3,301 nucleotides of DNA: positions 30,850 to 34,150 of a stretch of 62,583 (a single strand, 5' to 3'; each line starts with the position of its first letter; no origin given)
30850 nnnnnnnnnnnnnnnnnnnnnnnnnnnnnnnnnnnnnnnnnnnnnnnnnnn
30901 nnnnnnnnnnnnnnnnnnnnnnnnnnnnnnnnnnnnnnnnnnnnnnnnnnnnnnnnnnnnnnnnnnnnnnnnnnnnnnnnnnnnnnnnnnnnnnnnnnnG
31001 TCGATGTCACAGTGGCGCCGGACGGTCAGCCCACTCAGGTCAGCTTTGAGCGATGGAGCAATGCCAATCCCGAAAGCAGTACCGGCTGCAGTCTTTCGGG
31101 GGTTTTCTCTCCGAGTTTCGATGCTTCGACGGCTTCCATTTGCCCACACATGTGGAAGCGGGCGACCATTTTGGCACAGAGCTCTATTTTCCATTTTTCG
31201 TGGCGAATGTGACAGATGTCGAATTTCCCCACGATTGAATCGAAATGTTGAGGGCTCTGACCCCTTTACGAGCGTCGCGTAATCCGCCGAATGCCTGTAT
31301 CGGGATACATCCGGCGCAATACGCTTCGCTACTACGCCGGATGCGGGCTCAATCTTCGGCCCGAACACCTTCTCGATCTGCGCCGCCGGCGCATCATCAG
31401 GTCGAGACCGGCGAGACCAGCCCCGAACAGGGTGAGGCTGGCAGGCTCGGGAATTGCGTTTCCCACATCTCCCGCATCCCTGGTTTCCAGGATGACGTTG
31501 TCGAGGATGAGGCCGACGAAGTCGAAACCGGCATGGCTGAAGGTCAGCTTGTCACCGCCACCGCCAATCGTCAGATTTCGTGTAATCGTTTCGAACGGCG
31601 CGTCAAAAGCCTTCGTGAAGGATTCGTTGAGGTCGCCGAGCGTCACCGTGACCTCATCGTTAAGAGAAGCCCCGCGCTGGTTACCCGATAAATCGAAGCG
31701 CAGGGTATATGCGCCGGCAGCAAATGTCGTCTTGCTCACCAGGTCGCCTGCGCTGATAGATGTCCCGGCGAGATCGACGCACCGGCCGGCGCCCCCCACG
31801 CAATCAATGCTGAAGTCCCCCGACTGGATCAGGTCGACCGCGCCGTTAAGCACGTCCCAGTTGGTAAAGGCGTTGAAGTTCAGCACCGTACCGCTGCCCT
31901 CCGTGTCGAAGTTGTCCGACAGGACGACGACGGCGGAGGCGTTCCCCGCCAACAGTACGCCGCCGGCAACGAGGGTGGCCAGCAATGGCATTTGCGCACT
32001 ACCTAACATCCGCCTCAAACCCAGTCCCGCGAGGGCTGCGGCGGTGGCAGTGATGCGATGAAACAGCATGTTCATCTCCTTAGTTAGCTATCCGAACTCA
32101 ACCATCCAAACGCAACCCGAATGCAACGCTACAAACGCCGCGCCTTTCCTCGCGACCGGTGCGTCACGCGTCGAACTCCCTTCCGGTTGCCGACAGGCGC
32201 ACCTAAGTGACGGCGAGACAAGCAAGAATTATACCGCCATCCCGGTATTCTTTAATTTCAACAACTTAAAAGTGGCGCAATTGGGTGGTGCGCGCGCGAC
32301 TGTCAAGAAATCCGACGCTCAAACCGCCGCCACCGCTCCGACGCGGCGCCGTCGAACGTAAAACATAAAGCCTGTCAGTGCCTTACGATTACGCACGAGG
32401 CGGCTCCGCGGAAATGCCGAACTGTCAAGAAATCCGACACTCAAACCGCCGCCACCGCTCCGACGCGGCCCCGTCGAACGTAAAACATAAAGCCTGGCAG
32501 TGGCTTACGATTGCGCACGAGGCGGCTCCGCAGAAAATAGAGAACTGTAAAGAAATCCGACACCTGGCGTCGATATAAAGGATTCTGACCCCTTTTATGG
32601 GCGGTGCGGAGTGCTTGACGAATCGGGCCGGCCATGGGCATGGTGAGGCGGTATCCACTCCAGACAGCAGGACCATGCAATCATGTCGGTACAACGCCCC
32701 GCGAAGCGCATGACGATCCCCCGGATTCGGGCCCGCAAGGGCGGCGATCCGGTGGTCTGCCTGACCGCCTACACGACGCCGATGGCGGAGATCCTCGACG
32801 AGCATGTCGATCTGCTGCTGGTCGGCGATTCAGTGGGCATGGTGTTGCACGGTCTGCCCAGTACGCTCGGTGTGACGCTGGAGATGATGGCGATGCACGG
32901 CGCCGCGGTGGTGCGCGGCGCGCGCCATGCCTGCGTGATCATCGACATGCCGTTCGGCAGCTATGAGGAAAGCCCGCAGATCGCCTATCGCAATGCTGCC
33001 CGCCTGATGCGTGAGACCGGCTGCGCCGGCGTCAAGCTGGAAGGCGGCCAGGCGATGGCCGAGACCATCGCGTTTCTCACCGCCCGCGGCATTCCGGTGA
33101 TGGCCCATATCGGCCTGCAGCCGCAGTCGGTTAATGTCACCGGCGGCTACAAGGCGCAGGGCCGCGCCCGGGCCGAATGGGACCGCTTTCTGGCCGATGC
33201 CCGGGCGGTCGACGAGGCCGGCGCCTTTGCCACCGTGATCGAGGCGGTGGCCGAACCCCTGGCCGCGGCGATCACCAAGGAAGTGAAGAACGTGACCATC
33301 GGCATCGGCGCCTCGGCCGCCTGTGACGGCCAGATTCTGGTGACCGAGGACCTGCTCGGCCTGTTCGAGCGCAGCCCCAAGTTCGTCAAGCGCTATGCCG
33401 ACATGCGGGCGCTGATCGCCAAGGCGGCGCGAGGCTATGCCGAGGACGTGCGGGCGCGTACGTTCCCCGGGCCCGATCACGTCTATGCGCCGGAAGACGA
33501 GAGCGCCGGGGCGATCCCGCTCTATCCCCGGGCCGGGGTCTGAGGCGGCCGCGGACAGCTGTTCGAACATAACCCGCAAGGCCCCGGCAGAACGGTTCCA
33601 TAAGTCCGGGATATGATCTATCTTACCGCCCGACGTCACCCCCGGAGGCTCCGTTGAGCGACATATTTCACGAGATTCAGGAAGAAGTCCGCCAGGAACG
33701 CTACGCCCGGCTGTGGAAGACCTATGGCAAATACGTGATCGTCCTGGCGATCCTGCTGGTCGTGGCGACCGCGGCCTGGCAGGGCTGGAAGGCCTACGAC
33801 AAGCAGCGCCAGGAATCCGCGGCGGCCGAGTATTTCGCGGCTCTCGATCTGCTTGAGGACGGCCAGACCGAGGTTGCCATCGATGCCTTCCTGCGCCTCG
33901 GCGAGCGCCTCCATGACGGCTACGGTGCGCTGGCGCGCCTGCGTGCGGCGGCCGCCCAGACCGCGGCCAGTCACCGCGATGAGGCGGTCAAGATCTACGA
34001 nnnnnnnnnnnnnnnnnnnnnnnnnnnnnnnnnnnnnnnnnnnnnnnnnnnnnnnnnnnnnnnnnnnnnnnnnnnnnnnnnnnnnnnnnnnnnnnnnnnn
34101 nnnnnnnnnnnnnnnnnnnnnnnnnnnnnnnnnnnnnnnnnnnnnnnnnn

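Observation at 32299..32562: Triplicated enhancer: a 122/123-bp tandem repeat multiplies a TGT-N11-ACA site and an IHF-like site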

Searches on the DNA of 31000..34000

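Call 6: search_rna_families(source=window, start=31000, end=34000, threshold=evalue, max_evalue=1)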
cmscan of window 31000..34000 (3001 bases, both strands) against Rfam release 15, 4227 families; matches with E-value up to 1: 0.
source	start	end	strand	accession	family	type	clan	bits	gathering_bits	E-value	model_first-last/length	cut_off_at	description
